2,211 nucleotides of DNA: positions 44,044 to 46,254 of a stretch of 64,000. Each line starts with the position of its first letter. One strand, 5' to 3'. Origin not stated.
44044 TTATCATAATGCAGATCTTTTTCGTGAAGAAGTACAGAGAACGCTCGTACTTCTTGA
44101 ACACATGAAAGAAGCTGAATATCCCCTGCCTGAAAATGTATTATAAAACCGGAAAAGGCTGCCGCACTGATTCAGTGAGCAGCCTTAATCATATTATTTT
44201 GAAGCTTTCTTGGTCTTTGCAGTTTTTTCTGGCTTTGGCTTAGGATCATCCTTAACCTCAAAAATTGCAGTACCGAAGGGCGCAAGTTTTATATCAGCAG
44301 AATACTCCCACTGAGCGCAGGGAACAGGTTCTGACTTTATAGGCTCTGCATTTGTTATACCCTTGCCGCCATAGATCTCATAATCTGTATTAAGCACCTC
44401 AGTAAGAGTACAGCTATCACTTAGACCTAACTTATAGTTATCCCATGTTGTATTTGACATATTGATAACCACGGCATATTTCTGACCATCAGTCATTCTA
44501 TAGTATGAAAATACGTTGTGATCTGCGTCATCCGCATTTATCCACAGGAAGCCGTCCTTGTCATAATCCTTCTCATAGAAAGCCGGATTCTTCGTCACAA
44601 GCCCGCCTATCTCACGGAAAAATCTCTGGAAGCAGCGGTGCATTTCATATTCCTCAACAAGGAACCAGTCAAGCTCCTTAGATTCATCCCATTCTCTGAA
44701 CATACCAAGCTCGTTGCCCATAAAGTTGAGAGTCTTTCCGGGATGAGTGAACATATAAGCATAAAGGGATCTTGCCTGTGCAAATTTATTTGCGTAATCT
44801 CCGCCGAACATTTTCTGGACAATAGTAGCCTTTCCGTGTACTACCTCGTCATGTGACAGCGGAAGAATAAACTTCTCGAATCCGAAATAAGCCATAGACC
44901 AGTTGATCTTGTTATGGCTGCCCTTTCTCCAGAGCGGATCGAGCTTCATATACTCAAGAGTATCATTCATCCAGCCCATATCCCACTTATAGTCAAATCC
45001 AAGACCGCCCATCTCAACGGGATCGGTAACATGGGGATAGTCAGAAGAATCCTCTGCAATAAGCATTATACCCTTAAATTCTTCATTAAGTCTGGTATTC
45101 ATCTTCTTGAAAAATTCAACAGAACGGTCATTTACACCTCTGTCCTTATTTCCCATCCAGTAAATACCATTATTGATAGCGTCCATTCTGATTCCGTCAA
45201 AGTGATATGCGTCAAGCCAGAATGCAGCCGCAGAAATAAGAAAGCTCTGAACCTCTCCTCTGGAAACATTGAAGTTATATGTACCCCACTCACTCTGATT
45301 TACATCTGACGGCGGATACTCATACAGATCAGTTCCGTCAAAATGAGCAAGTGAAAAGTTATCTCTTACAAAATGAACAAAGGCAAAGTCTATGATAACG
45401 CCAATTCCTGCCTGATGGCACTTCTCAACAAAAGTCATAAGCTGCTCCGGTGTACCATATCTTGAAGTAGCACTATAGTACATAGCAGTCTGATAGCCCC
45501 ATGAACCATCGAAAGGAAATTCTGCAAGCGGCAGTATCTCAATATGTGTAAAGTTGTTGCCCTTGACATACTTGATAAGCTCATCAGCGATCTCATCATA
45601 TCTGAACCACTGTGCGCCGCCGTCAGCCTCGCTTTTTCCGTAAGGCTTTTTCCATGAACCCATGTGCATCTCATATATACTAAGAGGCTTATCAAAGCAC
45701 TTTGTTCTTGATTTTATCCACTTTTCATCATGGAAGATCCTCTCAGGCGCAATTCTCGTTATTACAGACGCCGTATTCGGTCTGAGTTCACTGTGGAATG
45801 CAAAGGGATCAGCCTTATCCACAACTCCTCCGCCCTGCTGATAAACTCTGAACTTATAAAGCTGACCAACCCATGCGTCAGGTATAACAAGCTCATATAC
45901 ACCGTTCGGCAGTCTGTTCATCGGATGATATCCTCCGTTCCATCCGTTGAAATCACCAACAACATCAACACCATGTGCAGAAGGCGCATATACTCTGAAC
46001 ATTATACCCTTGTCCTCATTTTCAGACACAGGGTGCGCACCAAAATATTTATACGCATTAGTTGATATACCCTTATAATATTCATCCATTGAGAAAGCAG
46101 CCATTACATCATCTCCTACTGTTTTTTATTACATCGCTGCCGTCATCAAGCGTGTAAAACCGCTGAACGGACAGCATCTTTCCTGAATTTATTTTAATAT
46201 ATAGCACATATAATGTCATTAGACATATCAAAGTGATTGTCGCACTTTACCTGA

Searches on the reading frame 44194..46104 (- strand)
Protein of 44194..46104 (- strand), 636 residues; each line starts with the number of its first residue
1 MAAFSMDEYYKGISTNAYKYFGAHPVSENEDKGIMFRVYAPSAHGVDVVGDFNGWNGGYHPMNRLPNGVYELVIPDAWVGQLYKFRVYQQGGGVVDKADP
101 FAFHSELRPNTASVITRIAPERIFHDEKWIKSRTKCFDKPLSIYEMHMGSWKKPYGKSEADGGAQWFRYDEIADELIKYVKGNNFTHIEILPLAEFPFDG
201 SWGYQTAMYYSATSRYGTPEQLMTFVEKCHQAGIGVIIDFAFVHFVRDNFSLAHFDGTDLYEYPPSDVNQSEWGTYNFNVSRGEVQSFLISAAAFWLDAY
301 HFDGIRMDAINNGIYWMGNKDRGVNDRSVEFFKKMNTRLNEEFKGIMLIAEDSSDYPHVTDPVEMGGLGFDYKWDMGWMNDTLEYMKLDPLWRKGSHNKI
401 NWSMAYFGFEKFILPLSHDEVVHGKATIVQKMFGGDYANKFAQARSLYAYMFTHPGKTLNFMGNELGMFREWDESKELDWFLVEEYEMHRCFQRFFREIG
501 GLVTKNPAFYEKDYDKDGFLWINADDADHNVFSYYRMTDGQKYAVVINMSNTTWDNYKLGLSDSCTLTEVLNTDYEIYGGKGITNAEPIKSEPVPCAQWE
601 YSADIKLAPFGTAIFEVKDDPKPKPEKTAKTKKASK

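Call 43: search_protein_families(library=pfam, proteins=[window:44194-46104:-], max_evalue=0.00001)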
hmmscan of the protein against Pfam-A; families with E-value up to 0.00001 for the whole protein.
window:44194-46104:- (636 aa): 4 families
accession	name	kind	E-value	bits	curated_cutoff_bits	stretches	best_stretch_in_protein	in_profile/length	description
PF02922.24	CBM_48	-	2.7e-21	76.1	22.4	1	21-102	2-83/83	Carbohydrate-binding module 48 (Isoamylase N-terminal domain)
PF02806.24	Alpha-amylase_C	-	2.9e-16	60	21.2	1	521-617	1-94/95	Alpha amylase, C-terminal all-beta domain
PF00128.31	Alpha-amylase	-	4.3e-14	53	22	1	177-246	25-93/446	Alpha amylase, catalytic domain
PF22019.2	GlgB_N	-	5.1e-06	27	27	0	11-100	10-93/94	alpha-1,4-glucan branching enzyme GlgB, N-terminal domain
